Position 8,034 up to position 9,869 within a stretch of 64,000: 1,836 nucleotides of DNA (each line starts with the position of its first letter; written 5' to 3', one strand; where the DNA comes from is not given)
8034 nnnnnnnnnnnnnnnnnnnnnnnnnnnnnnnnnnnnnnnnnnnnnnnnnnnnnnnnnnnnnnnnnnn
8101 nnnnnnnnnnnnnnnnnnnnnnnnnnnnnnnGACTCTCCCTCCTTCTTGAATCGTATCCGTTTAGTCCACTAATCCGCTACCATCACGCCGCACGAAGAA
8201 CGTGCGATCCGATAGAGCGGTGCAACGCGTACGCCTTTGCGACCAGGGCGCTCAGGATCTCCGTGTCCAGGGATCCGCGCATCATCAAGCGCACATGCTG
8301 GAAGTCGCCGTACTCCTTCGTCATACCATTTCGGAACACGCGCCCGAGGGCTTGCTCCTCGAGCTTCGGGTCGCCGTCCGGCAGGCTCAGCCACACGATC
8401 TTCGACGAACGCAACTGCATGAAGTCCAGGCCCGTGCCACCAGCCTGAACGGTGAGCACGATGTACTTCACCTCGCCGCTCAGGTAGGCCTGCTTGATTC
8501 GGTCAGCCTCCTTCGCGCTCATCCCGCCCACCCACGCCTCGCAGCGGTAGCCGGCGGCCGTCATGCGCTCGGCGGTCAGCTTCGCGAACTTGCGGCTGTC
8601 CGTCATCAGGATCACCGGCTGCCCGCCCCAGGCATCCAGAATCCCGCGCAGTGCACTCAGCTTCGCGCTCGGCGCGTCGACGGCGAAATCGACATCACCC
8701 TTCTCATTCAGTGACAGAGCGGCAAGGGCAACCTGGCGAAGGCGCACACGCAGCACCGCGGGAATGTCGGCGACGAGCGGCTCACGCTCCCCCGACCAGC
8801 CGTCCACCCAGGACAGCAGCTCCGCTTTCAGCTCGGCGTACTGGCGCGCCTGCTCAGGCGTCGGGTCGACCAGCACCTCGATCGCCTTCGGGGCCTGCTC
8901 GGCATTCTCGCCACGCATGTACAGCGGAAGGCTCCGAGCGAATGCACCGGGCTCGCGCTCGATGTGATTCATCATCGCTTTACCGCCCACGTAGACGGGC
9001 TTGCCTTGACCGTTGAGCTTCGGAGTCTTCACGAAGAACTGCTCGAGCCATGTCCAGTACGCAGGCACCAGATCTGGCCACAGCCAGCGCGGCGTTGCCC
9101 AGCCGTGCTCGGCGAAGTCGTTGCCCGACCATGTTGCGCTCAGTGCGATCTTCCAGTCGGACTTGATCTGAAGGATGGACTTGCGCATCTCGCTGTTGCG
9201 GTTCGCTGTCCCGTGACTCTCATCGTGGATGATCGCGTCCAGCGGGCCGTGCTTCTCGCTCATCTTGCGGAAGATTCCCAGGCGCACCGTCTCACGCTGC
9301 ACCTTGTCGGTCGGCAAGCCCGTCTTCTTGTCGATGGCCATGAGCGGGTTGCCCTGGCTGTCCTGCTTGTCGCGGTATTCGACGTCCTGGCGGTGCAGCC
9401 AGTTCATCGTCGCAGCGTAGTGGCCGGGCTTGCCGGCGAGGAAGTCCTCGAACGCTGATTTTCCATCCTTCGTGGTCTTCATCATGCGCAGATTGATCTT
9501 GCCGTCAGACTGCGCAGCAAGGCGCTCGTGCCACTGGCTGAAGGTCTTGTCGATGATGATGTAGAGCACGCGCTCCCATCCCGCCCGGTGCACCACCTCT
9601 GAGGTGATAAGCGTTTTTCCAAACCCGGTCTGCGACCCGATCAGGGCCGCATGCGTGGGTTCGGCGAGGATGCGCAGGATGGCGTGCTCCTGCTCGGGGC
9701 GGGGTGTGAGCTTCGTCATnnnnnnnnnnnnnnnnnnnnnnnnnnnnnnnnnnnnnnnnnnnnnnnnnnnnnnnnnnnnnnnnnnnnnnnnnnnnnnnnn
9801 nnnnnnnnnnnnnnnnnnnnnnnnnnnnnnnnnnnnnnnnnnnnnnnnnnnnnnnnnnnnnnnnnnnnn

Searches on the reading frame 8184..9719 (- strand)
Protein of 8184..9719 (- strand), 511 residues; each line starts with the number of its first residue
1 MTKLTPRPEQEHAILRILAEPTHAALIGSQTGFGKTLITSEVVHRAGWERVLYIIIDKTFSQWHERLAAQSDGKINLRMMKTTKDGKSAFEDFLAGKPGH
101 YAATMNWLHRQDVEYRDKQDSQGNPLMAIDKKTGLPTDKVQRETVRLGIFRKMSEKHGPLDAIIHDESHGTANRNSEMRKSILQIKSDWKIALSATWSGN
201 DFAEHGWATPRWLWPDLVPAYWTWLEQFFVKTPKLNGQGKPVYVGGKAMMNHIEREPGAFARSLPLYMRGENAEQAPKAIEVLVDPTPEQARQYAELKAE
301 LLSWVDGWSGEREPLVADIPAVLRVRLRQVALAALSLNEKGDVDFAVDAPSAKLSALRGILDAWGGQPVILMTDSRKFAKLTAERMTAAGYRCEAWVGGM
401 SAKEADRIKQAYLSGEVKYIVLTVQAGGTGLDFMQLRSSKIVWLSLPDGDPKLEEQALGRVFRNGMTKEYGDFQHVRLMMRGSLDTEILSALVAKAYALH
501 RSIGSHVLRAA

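Call 28: search_protein_families(library=pfam, proteins=[window:8184-9719:-], max_evalue=0.05)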
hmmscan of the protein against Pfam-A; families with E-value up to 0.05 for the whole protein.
window:8184-9719:- (511 aa): 3 families
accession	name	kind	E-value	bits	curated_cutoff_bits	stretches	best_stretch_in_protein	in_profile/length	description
PF00271.37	Helicase_C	-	8.1e-09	36.2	23.5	1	353-465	2-110/110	Helicase conserved C-terminal domain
PF04851.21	ResIII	-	5e-07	30.2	22.5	1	4-197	2-162/164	Type III restriction enzyme, res subunit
PF00270.35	DEAD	-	0.00058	20.1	26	0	8-39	2-31/167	DEAD/DEAH box helicase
